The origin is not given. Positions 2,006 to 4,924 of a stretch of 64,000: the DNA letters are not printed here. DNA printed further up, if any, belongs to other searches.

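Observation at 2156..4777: Lipoprotein built from two tandem erythromycin-esterase-family domains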

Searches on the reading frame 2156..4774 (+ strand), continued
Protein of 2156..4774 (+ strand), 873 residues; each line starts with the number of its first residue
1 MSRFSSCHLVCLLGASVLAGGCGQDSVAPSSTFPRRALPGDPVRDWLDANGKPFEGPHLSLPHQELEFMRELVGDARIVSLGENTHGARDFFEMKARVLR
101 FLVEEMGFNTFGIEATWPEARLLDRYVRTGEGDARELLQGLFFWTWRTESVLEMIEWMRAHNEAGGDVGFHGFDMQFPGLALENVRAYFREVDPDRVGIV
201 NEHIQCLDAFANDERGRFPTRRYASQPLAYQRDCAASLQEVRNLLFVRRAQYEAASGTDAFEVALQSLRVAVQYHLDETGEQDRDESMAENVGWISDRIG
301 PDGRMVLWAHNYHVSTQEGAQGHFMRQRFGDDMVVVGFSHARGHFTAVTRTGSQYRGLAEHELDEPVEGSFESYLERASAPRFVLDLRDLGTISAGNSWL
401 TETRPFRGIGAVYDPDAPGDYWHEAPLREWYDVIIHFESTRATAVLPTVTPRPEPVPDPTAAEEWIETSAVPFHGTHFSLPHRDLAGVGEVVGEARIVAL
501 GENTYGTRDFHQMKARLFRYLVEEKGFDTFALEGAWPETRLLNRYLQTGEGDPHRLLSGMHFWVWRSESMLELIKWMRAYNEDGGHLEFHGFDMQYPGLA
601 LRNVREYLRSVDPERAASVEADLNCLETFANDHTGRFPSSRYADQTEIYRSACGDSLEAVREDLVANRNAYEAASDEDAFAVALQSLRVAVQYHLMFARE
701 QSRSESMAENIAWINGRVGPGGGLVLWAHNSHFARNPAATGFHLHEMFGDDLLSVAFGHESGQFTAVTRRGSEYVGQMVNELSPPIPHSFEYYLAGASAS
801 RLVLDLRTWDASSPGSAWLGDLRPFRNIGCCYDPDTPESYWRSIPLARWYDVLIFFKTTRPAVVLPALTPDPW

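Call 69: search_solved_structures(query=A1, max_evalue=10, show_alignments=5)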
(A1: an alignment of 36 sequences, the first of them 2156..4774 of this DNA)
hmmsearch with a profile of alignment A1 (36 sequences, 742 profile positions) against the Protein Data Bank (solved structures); distinct sequences matched with E-value up to 10: 3.
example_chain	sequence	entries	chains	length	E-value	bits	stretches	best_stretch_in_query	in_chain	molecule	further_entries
2qgm_A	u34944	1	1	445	3e-84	287.3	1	11-459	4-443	Succinoglycan biosynthesis protein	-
2rad_A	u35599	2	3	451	3.6e-82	280.4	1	44-460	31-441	Succinoglycan biosynthesis protein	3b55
6xcq_A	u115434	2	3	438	8.4e-21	77.5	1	73-390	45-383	EreC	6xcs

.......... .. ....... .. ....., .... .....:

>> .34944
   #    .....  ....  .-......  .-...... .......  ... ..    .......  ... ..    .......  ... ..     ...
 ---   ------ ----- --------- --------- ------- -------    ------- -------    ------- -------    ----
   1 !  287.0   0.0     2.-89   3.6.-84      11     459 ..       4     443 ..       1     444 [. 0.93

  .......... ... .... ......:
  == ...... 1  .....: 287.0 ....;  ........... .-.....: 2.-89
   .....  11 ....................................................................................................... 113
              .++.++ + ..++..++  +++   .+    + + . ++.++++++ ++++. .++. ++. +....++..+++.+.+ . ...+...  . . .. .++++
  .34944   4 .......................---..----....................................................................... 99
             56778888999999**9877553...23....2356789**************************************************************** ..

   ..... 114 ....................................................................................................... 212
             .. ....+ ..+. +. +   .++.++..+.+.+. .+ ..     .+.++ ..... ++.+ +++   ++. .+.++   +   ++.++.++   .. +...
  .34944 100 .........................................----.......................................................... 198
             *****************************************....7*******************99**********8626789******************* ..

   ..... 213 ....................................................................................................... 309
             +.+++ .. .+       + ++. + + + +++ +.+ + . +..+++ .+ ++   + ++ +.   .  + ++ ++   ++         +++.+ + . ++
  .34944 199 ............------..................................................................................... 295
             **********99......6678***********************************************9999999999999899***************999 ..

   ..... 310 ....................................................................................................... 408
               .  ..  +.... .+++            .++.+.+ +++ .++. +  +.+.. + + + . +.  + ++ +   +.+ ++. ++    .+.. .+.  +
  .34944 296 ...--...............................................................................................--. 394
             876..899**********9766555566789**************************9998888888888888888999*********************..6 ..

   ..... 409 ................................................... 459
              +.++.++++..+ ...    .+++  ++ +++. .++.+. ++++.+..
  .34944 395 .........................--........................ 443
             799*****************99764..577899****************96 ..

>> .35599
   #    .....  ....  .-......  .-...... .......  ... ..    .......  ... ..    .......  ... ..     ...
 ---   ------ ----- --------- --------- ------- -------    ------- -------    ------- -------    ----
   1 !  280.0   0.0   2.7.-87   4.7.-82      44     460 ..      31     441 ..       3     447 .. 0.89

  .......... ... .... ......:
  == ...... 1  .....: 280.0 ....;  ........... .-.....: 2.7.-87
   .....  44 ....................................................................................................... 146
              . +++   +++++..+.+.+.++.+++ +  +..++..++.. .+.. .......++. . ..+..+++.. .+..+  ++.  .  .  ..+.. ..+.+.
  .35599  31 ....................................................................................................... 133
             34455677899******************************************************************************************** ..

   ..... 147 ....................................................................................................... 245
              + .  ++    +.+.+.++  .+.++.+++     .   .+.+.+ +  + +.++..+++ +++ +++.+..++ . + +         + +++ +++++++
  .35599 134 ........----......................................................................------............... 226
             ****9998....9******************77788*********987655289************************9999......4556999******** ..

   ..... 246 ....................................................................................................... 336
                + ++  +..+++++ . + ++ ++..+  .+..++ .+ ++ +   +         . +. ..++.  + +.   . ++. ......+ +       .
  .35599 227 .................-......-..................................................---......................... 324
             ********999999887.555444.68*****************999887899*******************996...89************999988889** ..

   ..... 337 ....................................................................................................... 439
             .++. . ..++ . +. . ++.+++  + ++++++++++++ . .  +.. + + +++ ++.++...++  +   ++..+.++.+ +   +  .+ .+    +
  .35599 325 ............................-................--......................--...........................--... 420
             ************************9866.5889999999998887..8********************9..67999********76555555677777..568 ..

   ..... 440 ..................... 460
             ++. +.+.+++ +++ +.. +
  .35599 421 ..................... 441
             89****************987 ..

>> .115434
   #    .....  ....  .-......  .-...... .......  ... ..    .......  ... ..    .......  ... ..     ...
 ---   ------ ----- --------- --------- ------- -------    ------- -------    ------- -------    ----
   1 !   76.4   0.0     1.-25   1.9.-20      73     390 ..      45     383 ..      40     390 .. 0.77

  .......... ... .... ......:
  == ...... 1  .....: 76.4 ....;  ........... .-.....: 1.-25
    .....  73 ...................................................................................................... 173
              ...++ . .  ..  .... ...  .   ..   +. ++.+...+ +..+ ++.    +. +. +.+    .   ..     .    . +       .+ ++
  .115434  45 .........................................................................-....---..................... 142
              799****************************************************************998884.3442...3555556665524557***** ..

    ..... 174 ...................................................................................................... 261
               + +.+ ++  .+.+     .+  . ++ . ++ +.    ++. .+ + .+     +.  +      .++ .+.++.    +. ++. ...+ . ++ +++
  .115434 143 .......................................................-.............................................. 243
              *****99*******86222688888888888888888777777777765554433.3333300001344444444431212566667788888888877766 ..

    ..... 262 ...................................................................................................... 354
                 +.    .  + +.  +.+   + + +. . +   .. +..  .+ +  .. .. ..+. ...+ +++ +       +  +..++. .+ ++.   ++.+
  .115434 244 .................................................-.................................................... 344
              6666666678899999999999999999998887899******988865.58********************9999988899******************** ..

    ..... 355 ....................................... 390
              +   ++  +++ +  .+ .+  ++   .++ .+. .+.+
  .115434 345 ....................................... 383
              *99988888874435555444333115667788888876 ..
